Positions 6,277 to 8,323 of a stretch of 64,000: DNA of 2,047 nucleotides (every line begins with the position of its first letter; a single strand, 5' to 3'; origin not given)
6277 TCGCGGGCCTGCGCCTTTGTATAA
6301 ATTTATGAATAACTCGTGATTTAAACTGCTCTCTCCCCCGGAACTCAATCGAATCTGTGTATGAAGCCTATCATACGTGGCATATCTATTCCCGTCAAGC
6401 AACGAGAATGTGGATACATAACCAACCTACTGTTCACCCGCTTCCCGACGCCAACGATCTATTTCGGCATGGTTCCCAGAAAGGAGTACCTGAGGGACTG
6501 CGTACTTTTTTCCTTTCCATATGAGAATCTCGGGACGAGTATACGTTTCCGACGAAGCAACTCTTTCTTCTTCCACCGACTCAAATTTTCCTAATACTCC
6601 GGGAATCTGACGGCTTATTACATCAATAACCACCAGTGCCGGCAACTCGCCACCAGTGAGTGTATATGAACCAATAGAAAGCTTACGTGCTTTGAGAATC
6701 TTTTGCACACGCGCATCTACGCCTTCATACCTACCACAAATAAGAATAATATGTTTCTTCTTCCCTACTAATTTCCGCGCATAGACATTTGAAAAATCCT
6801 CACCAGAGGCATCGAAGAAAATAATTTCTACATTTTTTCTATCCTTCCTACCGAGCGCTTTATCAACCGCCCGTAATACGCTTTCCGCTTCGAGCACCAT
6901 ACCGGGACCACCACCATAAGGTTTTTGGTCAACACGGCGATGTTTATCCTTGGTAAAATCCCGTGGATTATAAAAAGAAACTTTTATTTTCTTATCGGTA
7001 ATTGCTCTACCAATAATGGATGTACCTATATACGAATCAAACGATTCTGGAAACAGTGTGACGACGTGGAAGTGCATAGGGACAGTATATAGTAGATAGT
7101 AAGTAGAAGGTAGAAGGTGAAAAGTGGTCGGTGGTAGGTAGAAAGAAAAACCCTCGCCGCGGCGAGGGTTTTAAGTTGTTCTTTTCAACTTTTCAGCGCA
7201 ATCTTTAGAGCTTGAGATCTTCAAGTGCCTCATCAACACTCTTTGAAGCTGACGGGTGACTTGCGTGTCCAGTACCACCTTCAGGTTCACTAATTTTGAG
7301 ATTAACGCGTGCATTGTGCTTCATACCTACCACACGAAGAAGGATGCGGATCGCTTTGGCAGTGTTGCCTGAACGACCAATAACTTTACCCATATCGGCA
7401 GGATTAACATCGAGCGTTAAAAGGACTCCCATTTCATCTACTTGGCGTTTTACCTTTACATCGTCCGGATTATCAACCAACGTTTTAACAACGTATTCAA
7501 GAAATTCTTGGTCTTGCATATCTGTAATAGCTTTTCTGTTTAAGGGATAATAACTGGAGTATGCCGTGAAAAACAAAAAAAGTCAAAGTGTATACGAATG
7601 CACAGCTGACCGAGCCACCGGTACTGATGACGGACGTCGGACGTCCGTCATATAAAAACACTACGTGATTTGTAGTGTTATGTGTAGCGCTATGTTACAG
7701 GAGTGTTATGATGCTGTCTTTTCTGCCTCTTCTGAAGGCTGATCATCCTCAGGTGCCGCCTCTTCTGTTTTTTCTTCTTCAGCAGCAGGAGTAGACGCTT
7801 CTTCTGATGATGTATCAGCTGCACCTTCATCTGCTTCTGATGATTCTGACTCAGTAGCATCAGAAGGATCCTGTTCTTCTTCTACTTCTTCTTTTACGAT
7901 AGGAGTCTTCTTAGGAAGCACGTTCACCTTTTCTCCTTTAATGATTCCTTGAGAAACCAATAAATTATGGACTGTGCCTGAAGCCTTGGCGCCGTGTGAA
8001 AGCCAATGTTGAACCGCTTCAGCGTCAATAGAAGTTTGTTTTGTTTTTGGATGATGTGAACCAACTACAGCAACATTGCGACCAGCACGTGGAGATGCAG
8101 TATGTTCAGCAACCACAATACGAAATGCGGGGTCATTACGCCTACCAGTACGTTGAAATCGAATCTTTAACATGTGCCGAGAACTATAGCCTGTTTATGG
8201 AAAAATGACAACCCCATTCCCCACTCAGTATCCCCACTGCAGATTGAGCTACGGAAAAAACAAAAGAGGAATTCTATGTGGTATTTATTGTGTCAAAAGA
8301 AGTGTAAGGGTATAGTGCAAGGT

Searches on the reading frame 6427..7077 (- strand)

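Call 48: search_protein_families(library=pfam, proteins=[window:6427-7077:-], max_evalue=0.00001)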
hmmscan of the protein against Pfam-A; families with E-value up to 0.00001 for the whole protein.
window:6427-7077:- (216 aa): 1 family
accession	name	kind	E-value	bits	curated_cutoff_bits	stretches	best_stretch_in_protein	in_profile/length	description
PF01746.26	tRNA_m1G_MT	-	7.7e-42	143.7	27.3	1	24-213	3-185/195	tRNA (Guanine-1)-methyltransferase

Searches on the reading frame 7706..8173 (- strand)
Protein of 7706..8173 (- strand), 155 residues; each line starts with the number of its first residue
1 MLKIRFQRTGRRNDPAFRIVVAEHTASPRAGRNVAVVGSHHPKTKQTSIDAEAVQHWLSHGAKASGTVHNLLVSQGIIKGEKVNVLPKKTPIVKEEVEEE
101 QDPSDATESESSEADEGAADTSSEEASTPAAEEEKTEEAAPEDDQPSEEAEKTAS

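Call 48: search_protein_families(library=pfam, proteins=[window:7706-8173:-], max_evalue=0.00001)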
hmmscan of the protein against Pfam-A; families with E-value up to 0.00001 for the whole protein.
window:7706-8173:- (155 aa): 1 family
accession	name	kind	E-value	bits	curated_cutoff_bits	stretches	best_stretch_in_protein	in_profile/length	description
PF00886.24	Ribosomal_S16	-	1.5e-13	50.9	27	1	8-65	1-62/62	Ribosomal protein S16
